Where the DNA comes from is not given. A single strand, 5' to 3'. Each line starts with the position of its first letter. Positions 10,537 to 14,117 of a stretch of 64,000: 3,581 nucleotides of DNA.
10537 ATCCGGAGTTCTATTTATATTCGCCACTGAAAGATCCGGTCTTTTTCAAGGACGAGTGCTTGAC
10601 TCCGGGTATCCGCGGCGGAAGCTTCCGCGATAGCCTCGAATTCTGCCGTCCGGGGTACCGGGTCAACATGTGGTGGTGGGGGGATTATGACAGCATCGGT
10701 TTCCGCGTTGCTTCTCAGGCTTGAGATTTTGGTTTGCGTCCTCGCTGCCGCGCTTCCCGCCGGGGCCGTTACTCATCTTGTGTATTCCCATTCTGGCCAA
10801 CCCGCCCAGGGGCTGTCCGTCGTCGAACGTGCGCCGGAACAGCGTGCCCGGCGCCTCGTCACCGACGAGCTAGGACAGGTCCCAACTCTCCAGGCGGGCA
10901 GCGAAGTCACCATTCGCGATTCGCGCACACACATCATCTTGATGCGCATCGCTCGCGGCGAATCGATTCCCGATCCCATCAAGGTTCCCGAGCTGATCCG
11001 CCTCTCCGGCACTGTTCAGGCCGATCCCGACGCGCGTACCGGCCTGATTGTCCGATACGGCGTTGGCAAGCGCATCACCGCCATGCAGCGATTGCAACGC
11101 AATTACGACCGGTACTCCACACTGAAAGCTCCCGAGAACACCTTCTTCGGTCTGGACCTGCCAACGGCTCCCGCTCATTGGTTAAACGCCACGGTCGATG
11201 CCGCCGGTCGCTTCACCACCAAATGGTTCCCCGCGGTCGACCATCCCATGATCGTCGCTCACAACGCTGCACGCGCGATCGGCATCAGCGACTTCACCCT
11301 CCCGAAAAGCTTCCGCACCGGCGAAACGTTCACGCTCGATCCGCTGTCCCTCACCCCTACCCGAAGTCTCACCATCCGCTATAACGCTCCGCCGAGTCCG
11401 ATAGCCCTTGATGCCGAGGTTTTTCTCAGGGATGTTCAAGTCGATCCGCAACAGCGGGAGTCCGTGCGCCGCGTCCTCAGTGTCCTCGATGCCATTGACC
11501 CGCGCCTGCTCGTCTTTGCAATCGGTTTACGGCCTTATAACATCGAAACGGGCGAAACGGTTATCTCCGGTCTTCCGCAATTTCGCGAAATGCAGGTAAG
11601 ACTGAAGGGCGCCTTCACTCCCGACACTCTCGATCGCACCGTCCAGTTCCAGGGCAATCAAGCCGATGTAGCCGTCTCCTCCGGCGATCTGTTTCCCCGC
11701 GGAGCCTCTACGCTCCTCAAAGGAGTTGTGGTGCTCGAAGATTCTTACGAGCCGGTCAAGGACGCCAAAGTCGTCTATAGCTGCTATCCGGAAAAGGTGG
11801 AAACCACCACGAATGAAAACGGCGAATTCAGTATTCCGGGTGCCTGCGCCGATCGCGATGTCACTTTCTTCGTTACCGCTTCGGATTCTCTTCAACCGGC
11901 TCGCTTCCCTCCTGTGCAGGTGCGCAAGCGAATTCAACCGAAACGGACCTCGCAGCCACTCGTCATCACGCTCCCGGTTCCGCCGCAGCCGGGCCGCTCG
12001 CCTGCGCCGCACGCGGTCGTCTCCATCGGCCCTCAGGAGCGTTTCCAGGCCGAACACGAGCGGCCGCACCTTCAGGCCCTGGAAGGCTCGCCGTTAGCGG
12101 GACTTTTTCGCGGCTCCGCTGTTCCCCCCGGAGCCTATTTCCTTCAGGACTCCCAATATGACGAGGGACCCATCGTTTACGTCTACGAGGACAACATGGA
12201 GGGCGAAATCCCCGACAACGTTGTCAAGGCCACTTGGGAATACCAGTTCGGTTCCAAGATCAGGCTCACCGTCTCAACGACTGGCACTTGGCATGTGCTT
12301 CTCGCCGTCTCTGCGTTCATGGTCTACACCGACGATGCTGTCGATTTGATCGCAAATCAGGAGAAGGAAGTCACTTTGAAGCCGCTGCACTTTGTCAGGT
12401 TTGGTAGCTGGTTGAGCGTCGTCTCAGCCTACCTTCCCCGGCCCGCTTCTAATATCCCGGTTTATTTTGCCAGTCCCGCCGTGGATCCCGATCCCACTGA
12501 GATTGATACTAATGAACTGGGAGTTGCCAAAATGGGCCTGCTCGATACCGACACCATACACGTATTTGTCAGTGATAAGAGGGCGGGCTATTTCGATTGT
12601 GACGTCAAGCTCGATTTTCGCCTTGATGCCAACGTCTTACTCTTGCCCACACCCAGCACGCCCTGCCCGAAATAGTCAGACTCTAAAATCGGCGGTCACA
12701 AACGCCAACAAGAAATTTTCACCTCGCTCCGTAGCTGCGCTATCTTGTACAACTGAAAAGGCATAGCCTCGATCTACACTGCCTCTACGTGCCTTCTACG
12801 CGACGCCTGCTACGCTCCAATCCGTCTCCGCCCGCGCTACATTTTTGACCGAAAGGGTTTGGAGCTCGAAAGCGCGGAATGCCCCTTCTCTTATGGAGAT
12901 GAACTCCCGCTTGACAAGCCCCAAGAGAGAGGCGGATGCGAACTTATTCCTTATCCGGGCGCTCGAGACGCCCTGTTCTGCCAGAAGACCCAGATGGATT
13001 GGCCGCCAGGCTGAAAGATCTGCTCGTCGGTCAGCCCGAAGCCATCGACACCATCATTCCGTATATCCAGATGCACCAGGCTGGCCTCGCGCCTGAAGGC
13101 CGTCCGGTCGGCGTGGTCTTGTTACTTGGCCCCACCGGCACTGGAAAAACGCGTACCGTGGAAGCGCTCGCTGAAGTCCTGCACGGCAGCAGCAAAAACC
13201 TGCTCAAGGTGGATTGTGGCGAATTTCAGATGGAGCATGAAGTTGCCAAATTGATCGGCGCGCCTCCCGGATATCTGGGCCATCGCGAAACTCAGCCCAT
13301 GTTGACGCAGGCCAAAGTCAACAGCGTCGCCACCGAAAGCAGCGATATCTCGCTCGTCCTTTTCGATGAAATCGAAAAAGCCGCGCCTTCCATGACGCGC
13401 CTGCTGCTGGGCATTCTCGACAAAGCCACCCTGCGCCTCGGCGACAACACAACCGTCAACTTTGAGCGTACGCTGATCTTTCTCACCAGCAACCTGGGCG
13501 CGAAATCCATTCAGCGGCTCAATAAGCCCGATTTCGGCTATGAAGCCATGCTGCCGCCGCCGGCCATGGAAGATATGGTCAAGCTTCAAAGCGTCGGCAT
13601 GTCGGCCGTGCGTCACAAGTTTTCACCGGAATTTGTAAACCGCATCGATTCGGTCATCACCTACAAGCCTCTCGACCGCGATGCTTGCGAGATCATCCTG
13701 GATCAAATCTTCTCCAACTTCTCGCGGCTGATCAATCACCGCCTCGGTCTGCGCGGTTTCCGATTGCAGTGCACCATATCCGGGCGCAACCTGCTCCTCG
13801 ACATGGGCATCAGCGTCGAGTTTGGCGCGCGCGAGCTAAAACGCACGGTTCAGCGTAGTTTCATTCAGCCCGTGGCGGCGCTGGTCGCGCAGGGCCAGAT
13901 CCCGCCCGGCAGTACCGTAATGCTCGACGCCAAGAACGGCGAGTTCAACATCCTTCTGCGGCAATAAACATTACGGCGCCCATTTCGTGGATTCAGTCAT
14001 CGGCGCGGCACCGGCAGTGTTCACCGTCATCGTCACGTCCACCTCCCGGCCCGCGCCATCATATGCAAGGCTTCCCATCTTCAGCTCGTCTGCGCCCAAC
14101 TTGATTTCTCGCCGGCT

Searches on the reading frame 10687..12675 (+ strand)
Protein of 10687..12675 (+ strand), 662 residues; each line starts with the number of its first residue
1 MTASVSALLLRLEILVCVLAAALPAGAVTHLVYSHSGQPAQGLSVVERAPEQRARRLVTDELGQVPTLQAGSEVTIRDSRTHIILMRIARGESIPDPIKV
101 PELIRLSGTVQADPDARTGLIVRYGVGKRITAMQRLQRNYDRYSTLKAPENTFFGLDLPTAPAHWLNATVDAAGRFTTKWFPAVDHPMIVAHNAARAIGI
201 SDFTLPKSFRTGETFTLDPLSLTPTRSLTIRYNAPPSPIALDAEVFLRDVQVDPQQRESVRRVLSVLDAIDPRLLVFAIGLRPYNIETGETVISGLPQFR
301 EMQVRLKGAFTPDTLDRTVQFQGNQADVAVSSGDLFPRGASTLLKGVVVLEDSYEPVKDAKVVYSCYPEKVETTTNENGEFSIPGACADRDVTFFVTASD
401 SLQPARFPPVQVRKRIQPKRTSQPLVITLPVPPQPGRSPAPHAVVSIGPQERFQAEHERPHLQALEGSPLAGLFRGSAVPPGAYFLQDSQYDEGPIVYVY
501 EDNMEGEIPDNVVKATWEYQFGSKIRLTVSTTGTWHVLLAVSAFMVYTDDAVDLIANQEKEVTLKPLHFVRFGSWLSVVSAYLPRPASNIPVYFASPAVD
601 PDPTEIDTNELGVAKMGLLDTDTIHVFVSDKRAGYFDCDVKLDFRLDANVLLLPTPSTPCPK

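Call 7: search_protein_families(library=pfam, proteins=[window:10687-12675:+], max_evalue=0.01)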
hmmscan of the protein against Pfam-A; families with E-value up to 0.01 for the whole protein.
window:10687-12675:+ (662 aa): 2 families
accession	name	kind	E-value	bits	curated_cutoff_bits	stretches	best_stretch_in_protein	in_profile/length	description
PF13620.12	CarboxypepD_reg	-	1.6e-05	25.6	32.3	0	345-398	3-56/82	Carboxypeptidase regulatory-like domain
PF13715.12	CarbopepD_reg_2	-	0.0046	17.4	32.2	0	344-388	1-43/88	CarboxypepD_reg-like domain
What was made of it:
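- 10687..12675 (+): 662-aa protein with a signal-like N-terminus and a weak CarboxypepD_reg beta-sandwich. Fifth gene; its start overlaps the previous gene by 38 nt if ATG 10687 is used. Pfam CarboxypepD_reg at 1.6e-5, below the cut-off (call 7).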

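Call 8: search_protein_families(library=ncbifam, proteins=[window:10687-12675:+], max_evalue=0.01)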
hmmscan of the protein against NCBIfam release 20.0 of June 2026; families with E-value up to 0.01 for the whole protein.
window:10687-12675:+ (662 aa): 0 families

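Call 24: search_protein_families(library=phrogs, proteins=[window:10687-12675:+], max_evalue=0.01)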
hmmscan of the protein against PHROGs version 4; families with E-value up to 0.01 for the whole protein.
window:10687-12675:+ (662 aa): 0 families

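Call 25: search_protein_families(library=padloc, proteins=[window:10687-12675:+], max_evalue=0.01)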
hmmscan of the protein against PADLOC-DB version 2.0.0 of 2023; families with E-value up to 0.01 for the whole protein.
window:10687-12675:+ (662 aa): 0 families

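Call 32: search_solved_structures(query=window:10687-12675:+, max_evalue=1)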
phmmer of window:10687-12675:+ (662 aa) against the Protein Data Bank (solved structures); distinct sequences matched with E-value up to 1: 0.

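Call 80: search_solved_structures(query=A4, max_evalue=1)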
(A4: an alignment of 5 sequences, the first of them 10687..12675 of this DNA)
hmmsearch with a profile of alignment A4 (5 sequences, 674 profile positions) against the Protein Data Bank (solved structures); distinct sequences matched with E-value up to 1: 4.
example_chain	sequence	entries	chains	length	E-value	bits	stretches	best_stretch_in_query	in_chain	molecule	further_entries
2igl_A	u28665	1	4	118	0.066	14.7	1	25-72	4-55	Transthyretin-like protein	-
2b3m_A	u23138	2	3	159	0.12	13.8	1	93-136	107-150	hypothetical protein AF1124 | putative dehydratase AF1124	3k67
2g2n_A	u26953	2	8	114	0.31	12.5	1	26-72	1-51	Transthyretin-like protein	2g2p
3qva_A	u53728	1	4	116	0.66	11.4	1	30-74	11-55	Transthyretin-like protein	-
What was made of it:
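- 10687..12675 (+): No PDB relative (calls 32, 80).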

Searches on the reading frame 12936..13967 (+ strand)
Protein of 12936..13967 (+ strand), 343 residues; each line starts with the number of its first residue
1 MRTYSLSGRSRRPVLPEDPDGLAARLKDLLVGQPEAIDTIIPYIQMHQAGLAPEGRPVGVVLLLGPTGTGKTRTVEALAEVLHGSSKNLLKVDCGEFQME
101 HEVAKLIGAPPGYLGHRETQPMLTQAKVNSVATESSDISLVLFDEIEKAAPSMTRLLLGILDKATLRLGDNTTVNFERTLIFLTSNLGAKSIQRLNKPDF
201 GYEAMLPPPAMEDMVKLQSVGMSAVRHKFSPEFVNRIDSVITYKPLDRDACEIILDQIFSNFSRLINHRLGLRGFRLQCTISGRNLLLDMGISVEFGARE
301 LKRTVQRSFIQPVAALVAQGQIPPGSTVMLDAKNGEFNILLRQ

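Call 7: search_protein_families(library=pfam, proteins=[window:12936-13967:+], max_evalue=0.01)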
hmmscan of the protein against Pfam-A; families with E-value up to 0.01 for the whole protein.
window:12936-13967:+ (343 aa): 11 families
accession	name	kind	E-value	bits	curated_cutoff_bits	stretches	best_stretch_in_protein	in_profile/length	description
PF07724.20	AAA_2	-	2.8e-36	125.5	27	1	56-239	1-165/166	AAA domain (Cdc48 subfamily)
PF10431.15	ClpB_D2-small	-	2.7e-10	40.6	21.9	1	255-329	6-80/81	C-terminal, D2-small domain, of ClpB protein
PF07728.20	AAA_5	-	9.7e-10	39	22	1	61-178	2-108/139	AAA domain (dynein-related subfamily)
PF00158.32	Sigma54_activat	-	7.5e-08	32.7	20.2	1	61-186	25-143/168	Sigma-54 interaction domain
PF00004.35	AAA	-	1.1e-07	32.8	21.2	1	61-165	1-96/131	ATPase family associated with various cellular activities (AAA)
PF13401.12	AAA_22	-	2.1e-06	28.5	27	1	59-162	6-109/130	AAA domain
PF13191.12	AAA_16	-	3.1e-05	25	32.6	1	53-94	20-60/167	AAA ATPase domain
PF00437.27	T2SSE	-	0.00081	18.6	24.9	1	56-101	140-186/370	Type II/IV secretion system protein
PF20030.5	bpMoxR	-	0.0013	18.2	27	0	61-173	34-133/205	MoxR domain in the MoxR-vWA-beta-propeller ternary systems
PF13245.12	AAA_19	-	0.0017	19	25.1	0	59-170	12-125/134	AAA domain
PF06414.18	Zeta_toxin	-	0.0029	17.5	22.3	1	54-104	13-62/199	Zeta toxin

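Call 8: search_protein_families(library=ncbifam, proteins=[window:12936-13967:+], max_evalue=0.01)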
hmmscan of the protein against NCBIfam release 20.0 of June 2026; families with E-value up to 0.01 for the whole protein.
window:12936-13967:+ (343 aa): 20 families
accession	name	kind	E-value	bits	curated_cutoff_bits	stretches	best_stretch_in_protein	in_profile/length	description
TIGR03346.1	chaperone_ClpB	equivalog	4.6e-62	210.5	1232.1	1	23-338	560-851/853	ATP-dependent chaperone ClpB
NF008118.0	PRK10865.1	equivalog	1.1e-55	189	1417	1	26-336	566-852/857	ATP-dependent chaperone ClpB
TIGR02639.1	ClpA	equivalog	5.3e-53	180.3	993.15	1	22-330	451-732/734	ATP-dependent Clp protease ATP-binding subunit ClpA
TIGR03345.1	VI_ClpV1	equivalog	3.6e-51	174.4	884.95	1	22-315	560-833/852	type VI secretion system ATPase TssH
NF033606.1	heat_AAA_ClpK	exception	8e-47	159.7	1900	1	22-315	607-881/949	heat shock survival AAA family ATPase ClpK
NF033607.0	disagg_AAA_ClpG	exception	1.9e-43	148.5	1900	1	24-335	588-881/932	AAA family protein disaggregase ClpG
NF008263.0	PRK11034.1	equivalog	1.6e-42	145.4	1350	1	22-334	452-737/758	ATP-dependent Clp protease ATP-binding subunit ClpA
NF003745.1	PRK05342.1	equivalog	4.1e-06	25.9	359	0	61-83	112-134/418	ATP-dependent Clp protease ATP-binding subunit ClpX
NF003229.0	PRK04195.1-5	equivalog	2.3e-05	23.3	280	1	30-81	19-67/413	replication factor C large subunit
NF009067.0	PRK12402.1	equivalog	0.00041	19.4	317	1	60-96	38-76/340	replication factor C small subunit 2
NF008085.0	PRK10820.1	equivalog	0.00084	18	576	1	61-184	230-346/520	transcriptional regulator TyrR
TIGR02533.1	type_II_gspE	equivalog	0.0009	18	630.25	1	56-97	241-283/486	type II secretion system ATPase GspE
TIGR02928.1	TIGR02928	subfamily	0.0014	17.5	181.3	1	59-149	41-141/366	orc1/cdc6 family replication initiation protein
NF047784.1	MadB_ATPase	equivalog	0.0018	17.5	475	0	61-96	36-68/298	MadB family AAA-type ATPase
TIGR00382.1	clpX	equivalog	0.0024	16.9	370.75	0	61-82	120-141/414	ATP-dependent protease ATP-binding subunit ClpX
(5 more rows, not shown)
